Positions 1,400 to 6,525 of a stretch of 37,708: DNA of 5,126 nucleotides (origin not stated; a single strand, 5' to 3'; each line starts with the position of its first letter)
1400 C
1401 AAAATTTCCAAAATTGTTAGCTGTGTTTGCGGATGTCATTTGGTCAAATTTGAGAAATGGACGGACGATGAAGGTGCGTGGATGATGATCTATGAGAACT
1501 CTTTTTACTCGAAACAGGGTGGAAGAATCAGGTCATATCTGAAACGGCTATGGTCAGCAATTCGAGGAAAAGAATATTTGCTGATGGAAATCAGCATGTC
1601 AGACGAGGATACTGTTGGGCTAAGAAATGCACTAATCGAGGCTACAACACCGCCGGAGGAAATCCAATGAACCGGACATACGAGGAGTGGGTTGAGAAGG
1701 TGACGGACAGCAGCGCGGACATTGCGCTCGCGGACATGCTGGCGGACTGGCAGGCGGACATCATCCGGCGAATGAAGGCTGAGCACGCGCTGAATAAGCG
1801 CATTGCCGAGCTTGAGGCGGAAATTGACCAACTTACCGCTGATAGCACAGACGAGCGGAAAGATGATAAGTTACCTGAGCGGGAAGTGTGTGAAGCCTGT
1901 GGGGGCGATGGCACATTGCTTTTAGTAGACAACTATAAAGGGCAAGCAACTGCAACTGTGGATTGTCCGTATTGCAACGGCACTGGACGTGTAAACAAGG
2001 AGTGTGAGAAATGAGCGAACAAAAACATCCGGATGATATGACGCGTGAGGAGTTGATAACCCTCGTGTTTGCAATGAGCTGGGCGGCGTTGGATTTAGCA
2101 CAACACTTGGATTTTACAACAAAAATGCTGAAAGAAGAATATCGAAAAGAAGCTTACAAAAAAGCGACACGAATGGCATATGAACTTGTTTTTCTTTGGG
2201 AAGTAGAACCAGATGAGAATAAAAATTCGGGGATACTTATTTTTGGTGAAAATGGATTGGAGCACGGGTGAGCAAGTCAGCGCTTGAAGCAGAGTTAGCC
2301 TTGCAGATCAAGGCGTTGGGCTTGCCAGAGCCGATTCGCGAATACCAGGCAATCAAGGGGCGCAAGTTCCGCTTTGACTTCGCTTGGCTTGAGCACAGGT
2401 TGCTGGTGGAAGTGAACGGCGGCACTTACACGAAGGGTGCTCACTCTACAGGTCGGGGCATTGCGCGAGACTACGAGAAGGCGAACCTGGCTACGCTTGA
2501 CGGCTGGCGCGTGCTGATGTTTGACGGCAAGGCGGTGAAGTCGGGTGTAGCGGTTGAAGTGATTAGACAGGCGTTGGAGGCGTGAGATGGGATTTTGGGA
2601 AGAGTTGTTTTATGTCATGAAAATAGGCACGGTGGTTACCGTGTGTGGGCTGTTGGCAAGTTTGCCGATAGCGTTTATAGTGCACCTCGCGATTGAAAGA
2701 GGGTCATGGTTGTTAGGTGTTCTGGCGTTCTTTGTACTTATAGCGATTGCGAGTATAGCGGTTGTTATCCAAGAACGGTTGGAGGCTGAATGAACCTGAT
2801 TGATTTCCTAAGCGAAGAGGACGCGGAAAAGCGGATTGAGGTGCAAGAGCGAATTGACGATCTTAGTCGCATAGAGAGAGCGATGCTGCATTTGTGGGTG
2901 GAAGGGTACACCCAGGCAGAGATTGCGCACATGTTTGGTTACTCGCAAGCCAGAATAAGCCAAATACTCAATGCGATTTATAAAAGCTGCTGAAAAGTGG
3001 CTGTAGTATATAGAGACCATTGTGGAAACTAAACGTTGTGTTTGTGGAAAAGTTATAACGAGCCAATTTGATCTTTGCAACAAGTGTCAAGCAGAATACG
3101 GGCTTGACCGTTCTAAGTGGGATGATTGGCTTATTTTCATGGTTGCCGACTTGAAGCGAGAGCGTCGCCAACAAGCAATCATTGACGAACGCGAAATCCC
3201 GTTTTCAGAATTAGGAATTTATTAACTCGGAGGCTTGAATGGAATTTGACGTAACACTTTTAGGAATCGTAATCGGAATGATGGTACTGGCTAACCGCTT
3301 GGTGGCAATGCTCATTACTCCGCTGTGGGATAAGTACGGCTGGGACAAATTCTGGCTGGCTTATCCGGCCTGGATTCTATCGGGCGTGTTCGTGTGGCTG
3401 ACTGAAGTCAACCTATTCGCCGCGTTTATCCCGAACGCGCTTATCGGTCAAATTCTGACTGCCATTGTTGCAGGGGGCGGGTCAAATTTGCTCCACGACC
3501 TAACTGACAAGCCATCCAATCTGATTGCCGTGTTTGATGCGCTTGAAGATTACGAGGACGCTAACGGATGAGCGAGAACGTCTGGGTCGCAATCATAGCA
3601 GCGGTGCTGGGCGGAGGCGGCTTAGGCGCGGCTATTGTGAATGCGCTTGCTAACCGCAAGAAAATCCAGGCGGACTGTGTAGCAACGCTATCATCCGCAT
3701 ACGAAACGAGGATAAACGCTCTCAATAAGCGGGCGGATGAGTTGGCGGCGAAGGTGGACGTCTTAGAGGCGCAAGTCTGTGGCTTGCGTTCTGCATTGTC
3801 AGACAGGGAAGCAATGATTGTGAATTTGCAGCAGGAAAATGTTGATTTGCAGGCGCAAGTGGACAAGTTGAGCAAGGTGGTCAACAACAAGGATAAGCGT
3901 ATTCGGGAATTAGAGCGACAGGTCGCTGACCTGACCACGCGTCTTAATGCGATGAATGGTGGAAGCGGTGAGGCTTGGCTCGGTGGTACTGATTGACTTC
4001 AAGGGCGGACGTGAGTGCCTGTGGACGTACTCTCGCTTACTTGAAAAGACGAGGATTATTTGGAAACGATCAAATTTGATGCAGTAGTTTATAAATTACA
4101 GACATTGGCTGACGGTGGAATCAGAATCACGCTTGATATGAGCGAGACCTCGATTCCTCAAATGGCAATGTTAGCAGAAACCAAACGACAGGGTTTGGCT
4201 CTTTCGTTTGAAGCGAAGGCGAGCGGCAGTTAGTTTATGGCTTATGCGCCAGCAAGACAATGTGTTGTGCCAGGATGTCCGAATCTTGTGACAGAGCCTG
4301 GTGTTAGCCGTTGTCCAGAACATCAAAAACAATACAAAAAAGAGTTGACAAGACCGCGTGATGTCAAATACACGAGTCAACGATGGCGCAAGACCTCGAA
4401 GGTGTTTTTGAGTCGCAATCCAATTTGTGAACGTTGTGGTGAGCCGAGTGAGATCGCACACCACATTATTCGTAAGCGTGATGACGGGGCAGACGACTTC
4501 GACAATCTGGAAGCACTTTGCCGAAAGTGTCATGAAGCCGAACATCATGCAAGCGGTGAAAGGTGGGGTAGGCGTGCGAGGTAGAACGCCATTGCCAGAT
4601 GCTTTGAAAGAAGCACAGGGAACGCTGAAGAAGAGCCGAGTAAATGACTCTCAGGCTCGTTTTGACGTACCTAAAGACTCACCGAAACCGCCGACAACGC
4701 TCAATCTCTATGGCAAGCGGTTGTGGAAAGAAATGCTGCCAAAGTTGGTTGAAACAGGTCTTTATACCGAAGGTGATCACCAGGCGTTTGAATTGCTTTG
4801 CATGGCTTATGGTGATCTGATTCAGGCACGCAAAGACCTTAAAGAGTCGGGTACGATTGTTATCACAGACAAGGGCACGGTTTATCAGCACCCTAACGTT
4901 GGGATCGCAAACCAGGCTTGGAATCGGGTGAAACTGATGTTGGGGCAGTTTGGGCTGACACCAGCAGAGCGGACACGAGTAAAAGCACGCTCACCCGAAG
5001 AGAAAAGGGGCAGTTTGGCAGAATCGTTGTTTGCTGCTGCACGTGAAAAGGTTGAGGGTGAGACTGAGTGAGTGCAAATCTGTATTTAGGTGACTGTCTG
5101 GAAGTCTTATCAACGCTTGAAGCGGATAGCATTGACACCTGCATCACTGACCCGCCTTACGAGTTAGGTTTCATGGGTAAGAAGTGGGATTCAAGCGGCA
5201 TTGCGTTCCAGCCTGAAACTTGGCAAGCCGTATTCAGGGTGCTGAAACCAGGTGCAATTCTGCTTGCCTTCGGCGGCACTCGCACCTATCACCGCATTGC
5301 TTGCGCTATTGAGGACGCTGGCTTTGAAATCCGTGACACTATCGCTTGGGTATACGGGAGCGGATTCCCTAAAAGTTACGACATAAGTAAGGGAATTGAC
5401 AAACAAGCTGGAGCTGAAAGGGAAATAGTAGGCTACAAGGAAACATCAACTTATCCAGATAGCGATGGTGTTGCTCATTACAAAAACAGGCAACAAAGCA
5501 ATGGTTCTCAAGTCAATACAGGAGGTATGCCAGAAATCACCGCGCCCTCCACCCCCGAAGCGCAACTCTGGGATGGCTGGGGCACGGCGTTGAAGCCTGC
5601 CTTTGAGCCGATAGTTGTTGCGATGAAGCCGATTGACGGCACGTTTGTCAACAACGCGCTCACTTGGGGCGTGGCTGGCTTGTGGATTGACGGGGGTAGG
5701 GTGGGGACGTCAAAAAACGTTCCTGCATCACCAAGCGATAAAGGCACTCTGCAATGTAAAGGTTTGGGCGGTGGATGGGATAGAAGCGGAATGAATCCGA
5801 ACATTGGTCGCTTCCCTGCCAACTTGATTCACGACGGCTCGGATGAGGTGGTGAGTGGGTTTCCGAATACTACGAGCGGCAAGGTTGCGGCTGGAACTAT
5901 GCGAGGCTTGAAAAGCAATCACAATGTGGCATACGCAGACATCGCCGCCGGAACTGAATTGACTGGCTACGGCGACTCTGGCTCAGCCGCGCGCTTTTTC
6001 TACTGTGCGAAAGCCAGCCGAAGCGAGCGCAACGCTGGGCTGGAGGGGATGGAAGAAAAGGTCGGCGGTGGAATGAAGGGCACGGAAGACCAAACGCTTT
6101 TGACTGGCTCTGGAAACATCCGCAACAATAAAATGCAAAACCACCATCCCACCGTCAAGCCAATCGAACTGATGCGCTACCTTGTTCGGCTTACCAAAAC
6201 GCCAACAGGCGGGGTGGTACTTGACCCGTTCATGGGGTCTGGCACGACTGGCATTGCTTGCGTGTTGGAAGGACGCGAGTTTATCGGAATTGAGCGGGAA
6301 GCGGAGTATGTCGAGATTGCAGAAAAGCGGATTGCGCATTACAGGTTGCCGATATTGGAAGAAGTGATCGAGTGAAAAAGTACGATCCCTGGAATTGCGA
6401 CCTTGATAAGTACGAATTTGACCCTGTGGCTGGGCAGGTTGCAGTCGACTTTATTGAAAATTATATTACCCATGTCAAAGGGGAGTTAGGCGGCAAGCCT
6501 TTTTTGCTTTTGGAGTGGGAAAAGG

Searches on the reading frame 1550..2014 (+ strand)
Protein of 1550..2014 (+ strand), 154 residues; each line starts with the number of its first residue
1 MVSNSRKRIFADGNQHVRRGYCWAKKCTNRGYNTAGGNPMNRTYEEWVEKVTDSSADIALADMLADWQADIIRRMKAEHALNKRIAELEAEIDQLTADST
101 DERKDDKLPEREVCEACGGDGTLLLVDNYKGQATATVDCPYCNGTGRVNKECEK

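Call 13: search_protein_families(library=phrogs, proteins=[window:1550-2014:+], max_evalue=0.001)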
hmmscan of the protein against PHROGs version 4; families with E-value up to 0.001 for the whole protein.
window:1550-2014:+ (154 aa): 1 family
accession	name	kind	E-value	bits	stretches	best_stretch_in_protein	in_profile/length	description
phrog_8897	-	unknown function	0.00017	23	1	73-150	43-117/119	-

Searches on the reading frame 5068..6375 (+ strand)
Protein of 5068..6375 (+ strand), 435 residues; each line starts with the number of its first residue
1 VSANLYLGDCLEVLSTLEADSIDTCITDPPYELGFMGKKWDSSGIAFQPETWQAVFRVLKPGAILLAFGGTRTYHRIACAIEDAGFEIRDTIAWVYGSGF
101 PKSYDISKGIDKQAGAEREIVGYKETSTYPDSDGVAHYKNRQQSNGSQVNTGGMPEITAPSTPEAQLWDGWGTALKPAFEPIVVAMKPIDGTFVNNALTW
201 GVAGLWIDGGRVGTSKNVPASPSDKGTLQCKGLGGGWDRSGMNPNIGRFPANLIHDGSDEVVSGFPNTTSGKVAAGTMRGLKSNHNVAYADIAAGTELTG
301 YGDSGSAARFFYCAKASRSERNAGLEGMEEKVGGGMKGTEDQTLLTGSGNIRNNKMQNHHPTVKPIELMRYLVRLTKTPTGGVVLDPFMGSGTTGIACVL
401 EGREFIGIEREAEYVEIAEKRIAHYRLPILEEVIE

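Call 13: search_protein_families(library=phrogs, proteins=[window:5068-6375:+], max_evalue=0.001)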
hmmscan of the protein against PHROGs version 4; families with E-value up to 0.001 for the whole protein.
window:5068-6375:+ (435 aa): 13 families
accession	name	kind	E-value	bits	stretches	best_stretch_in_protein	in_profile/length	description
phrog_67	-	other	3e-75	255.7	1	1-427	122-348/743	DNA methyltransferase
phrog_6025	-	other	4.4e-33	115.5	1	3-177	12-190/192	DNA methyltransferase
phrog_3008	-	other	5.6e-31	108.7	1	184-423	2-212/244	DNA methyltransferase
phrog_498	-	other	1.2e-28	101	2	338-424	336-422/633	DNA methyltransferase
phrog_18293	-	other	2.5e-21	76.8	1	354-424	39-109/119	methyltransferase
phrog_8769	-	other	2.6e-20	73.1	1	369-424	1-55/71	methyltransferase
phrog_23148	-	unknown function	3.8e-17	63.8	1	347-422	71-146/165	-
phrog_23085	-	unknown function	7.3e-14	52.6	1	352-424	35-107/138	-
phrog_6952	-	other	1.1e-10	42.6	1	359-425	113-178/181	DNA methyltransferase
phrog_12862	-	unknown function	1.3e-10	42.3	1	2-69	2-65/149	-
phrog_12517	-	unknown function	7.5e-07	29.6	1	378-425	103-150/316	-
phrog_18146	-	other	1e-06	28.9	1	367-409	56-98/452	DNA methyltransferase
phrog_11619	-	other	1.7e-06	28.7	1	9-73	74-142/186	DNA methyltransferase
